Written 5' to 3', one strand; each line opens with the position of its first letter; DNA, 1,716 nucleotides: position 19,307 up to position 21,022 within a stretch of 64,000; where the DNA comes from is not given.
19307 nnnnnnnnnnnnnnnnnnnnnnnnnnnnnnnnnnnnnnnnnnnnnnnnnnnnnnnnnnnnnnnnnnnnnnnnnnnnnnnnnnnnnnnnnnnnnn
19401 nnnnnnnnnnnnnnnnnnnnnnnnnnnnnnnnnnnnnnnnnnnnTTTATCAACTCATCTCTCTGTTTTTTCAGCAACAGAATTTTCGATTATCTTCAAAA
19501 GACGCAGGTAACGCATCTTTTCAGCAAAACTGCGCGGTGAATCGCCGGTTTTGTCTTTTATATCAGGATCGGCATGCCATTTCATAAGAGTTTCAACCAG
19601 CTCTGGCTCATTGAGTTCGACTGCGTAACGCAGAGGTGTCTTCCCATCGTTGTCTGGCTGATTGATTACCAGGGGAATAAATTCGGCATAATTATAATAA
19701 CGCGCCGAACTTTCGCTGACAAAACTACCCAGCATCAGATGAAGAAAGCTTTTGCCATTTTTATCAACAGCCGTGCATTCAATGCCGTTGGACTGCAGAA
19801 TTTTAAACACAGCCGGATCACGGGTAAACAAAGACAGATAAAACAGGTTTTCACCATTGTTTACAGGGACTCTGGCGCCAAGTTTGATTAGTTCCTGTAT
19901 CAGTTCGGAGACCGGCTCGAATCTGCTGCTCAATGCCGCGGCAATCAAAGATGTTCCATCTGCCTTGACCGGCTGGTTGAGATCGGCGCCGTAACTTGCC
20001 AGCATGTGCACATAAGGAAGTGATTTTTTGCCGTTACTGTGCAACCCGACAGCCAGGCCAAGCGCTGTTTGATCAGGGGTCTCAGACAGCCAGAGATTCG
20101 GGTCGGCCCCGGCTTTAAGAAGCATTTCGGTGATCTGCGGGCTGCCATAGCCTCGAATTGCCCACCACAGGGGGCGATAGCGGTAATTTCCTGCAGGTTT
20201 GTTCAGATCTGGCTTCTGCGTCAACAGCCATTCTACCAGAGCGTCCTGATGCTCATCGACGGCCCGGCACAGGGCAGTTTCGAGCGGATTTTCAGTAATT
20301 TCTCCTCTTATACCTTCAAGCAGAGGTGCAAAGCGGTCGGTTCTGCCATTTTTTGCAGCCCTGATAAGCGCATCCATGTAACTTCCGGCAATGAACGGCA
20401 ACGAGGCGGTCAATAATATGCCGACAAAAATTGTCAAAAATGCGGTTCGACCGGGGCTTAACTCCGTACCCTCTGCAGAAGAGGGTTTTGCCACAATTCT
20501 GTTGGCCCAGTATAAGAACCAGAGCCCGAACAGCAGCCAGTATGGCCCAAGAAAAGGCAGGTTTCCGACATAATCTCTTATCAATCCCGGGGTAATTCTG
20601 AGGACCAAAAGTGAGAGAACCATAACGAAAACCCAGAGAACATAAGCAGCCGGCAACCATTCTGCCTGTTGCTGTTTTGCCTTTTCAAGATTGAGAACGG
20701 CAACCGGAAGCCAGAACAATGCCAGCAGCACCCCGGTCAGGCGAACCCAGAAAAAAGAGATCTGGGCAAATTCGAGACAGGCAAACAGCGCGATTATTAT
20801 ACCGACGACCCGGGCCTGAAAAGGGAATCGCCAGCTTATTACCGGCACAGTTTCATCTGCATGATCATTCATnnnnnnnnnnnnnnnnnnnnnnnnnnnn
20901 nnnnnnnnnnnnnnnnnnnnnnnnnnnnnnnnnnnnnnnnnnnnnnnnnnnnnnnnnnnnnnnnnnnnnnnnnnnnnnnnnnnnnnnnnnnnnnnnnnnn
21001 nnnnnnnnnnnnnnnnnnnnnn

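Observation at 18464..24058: Operon coupling a HAMP-GAF-GGDEF cyclase (variant 'GGEEM' site) to an orphan TAXI solute receptor, a membrane-anchored ankyrin-repeat protein and a membrane protein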

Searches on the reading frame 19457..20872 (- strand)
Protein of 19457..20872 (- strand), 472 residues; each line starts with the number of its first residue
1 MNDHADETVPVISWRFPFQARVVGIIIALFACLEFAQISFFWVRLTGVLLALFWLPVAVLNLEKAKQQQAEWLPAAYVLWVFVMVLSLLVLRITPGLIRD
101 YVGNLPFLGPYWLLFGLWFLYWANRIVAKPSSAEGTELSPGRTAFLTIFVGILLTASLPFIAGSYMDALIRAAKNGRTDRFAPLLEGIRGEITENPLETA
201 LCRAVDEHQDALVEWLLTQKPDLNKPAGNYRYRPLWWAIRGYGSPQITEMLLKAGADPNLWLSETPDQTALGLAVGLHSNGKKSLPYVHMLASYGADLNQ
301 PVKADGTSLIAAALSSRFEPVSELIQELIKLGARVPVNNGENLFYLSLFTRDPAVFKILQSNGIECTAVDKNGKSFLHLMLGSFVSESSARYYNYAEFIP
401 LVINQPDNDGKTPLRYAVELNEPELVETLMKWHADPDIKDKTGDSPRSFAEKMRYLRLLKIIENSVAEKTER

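Call 3: search_protein_families(library=pfam, proteins=[window:19457-20872:-], max_evalue=0.01)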
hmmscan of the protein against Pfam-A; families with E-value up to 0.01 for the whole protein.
window:19457-20872:- (472 aa): 5 families
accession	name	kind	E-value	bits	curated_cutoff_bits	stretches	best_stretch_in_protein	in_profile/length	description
PF12796.13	Ank_2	-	1.2e-20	74.3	27.3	2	169-259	1-87/90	Ankyrin repeats (3 copies)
PF00023.36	Ank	-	2.7e-15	56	21.1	2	409-441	1-33/33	Ankyrin repeat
PF13606.12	Ank_3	-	1.3e-09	37.8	22.3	0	409-437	1-29/30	Ankyrin repeat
PF13637.12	Ank_4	-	1.6e-09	38.2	22.7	0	235-275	1-38/50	Ankyrin repeats (many copies)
PF13857.12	Ank_5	-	1.2e-08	35.5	27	0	403-450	9-56/56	Ankyrin repeats (many copies)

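Call 4: search_protein_families(library=ncbifam, proteins=[window:19457-20872:-], max_evalue=0.01)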
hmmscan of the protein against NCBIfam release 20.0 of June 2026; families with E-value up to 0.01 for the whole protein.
window:19457-20872:- (472 aa): 6 families
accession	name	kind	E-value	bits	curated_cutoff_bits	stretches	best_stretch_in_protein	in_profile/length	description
NF043029.1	T4SS_AnkY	equivalog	1.5e-08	33.6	600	1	403-452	484-533/543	Dot/Icm T4SS effector AnkY/LegA9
NF043028.1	T4SS_AnkX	equivalog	2.7e-08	32.5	1400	1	402-464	450-513/938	Dot/Icm T4SS effector AnkN/AnkX/LegA8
NF043023.1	T4SS_AnkH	equivalog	5.9e-08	31.9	600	1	403-445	58-100/467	Dot/Icm T4SS effector AnkH/LegA3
NF043022.1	T4SS_AnkG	equivalog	1.3e-05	24.1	500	1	312-454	303-447/455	Dot/Icm T4SS effector AnkG/AnkZ/LegA7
NF041931.2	MzaA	equivalog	0.00058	18.8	800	0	403-464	28-89/726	MZA anti-phage system associated sigma-70 family RNA polymerase sigma factor MzaA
NF043021.1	T4SS_AnkF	equivalog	0.0021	16.4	1000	1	200-422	588-678/917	Dot/Icm T4SS effector AnkF/LegA14/Ceg31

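Call 71: search_protein_families(library=padloc, proteins=[window:19457-20872:-], max_evalue=0.01)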
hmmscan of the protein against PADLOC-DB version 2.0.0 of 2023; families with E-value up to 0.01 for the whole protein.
window:19457-20872:- (472 aa): 2 families
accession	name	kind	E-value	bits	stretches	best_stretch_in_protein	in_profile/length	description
PDLC04783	PDC-M72A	-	1.2e-15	55.7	2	168-328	200-352/392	-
PDLC02908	Ankyrin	-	1.2e-06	25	1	395-445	721-771/880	-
